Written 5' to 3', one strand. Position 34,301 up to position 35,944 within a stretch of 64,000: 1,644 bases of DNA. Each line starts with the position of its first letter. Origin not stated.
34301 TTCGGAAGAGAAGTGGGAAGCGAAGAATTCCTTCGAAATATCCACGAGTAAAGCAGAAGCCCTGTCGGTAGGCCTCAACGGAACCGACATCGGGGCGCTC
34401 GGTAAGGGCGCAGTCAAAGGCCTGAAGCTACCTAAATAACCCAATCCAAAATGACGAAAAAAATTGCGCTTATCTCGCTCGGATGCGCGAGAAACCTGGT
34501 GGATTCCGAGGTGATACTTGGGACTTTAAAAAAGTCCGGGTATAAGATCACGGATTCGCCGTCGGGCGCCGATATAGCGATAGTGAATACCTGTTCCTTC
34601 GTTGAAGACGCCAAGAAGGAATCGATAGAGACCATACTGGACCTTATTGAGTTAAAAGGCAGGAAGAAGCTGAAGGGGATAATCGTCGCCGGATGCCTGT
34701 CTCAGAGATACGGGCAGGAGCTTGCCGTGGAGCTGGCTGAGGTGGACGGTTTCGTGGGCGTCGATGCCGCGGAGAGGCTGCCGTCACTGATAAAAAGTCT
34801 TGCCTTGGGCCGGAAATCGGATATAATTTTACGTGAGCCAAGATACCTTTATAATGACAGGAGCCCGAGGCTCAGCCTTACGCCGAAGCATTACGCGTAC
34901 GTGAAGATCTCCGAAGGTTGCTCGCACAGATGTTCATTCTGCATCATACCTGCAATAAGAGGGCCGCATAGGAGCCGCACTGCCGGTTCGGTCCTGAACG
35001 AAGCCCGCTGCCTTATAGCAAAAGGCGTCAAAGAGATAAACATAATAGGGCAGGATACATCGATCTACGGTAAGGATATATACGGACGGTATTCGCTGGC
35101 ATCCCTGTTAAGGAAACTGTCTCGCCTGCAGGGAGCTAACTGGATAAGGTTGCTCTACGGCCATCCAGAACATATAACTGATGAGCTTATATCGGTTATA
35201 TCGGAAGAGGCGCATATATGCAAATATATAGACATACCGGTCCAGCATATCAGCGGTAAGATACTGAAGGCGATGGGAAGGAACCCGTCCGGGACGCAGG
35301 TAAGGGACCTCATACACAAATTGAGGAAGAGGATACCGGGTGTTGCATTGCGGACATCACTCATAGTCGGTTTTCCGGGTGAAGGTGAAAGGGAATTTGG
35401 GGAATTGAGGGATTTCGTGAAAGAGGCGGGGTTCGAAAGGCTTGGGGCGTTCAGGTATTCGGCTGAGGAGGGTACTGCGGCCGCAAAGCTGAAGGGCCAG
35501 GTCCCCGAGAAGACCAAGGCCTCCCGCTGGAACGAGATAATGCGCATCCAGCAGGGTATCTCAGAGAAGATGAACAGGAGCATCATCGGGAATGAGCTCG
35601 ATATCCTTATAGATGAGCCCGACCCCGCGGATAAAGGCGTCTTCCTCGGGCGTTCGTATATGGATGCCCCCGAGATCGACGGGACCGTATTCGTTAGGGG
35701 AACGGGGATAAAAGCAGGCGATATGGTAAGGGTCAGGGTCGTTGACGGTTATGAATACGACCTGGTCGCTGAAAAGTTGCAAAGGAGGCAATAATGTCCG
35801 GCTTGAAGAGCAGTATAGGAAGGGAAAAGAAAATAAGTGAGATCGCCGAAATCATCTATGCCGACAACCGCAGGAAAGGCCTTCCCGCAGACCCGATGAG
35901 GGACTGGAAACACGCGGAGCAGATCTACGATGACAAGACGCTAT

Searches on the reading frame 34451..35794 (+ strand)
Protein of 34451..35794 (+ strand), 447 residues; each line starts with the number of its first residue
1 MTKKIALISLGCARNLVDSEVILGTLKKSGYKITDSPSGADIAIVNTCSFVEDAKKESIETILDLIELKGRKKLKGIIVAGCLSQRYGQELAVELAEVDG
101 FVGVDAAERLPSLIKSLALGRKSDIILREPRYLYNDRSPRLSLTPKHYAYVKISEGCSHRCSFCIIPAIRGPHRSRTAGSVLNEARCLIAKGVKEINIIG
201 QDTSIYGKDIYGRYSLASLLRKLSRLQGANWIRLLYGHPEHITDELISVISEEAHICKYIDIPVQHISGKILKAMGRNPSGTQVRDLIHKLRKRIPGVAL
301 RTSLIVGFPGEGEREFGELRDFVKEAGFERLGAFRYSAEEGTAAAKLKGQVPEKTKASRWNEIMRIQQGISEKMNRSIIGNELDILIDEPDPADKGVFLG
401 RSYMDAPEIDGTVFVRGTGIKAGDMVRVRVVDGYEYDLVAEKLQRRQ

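Call 37: search_protein_families(library=ncbifam, proteins=[window:34451-35794:+], max_evalue=1e-10)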
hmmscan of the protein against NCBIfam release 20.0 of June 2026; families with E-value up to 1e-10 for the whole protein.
window:34451-35794:+ (447 aa): 9 families
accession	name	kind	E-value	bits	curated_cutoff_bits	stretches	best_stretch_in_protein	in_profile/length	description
TIGR01125.1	TIGR01125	equivalog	2.3e-155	517.9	356.95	1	4-439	1-431/432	30S ribosomal protein S12 methylthiotransferase RimO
TIGR00089.1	TIGR00089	subfamily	2.8e-127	425.1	251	1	4-439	1-428/429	MiaB/RimO family radical SAM methylthiotransferase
TIGR01574.1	miaB-methiolase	equivalog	6e-86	289.2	355.3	1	9-440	6-434/437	tRNA (N6-isopentenyl adenosine(37)-C2)-methylthiotransferase MiaB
TIGR01579.1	MiaB-like-C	equivalog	1e-77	262.1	357.05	1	8-404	2-396/416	tRNA (N(6)-L-threonylcarbamoyladenosine(37)-C(2))-methylthiotransferase MtaB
TIGR01578.1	MiaB-like-B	hypoth_equivalog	3.8e-68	230.2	314.7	1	7-439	4-417/421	tRNA (N(6)-L-threonylcarbamoyladenosine(37)-C(2))-methylthiotransferase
NF010916.0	PRK14336.1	equivalog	4.5e-59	200.3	606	1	141-440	118-410/418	tRNA (N6-isopentenyl adenosine(37)-C2)-methylthiotransferase MiaB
TIGR04014.1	B12_SAM_MJ_0865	equivalog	5.6e-21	74.8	360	1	149-328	161-338/434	methyl-coenzyme M reductase glutamine C-methyltransferase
TIGR04013.1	B12_SAM_MJ_1487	hypoth_equivalog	1.2e-16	60.5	251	1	73-324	71-331/382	TIGR04013 family B12-binding domain/radical SAM domain-containing protein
TIGR04479.1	bcpD_PhpK_rSAM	subfamily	1.3e-11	43.6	600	1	146-326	239-409/504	PhpK family radical SAM P-methyltransferase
